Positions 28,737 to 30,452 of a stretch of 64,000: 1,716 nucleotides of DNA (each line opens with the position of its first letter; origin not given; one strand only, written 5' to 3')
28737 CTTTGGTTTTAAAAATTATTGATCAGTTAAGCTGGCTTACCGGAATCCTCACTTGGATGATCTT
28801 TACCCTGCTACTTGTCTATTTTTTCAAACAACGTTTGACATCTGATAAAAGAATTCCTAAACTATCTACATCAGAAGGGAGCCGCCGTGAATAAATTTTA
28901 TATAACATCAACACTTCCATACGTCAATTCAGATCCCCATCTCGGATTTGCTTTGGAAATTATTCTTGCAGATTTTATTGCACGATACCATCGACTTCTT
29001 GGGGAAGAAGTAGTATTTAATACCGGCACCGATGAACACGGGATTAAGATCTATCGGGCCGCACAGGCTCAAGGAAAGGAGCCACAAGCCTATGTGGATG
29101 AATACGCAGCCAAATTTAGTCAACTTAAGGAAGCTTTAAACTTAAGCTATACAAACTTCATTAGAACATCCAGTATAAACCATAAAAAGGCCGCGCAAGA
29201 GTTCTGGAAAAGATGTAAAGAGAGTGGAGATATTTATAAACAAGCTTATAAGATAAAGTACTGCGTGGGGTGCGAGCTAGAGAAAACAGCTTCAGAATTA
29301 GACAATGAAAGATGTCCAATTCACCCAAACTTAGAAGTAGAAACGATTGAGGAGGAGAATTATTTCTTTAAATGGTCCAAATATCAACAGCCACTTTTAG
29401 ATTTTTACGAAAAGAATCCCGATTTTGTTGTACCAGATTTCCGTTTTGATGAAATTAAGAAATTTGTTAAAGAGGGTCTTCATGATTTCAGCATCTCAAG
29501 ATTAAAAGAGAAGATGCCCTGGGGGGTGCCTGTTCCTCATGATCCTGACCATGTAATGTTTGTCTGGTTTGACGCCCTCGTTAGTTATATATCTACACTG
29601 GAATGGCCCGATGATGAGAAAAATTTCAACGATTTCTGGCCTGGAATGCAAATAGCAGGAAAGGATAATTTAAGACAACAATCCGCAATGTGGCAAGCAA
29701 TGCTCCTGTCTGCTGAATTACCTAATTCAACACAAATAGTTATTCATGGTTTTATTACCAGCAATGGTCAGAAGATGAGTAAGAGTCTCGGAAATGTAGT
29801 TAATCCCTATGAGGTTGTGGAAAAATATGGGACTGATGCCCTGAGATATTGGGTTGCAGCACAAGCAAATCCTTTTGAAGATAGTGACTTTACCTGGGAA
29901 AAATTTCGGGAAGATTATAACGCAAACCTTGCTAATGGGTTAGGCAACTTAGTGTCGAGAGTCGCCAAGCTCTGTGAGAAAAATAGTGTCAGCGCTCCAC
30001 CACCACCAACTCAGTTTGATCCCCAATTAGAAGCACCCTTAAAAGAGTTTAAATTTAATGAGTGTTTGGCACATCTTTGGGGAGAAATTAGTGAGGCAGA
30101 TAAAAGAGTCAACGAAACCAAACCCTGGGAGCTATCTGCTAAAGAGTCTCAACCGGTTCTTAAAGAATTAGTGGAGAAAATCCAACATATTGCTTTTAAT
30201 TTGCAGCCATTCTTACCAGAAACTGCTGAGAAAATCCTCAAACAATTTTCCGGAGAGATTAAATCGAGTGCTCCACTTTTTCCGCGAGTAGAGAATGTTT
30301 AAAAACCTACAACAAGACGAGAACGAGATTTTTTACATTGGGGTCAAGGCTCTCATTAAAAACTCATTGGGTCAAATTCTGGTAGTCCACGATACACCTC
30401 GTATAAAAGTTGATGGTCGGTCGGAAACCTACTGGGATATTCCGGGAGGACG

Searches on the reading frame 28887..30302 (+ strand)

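Call 89: search_protein_families(library=pfam, proteins=[window:28887-30302:+], max_evalue=0.0001)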
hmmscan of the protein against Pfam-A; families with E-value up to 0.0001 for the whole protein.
window:28887-30302:+ (471 aa): 3 families
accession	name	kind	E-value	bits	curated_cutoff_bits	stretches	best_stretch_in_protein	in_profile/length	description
PF09334.17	tRNA-synt_1g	-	1.5e-95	320.7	20.1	2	134-359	160-390/391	tRNA synthetases class I (M)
PF00133.28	tRNA-synt_1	-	2.9e-39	135.5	22.7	2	222-332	297-410/414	tRNA synthetases class I (I, L, M and V)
PF01406.26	tRNA-synt_1e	-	9.1e-13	48.7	27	1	284-326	240-283/301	tRNA synthetases class I (C) catalytic domain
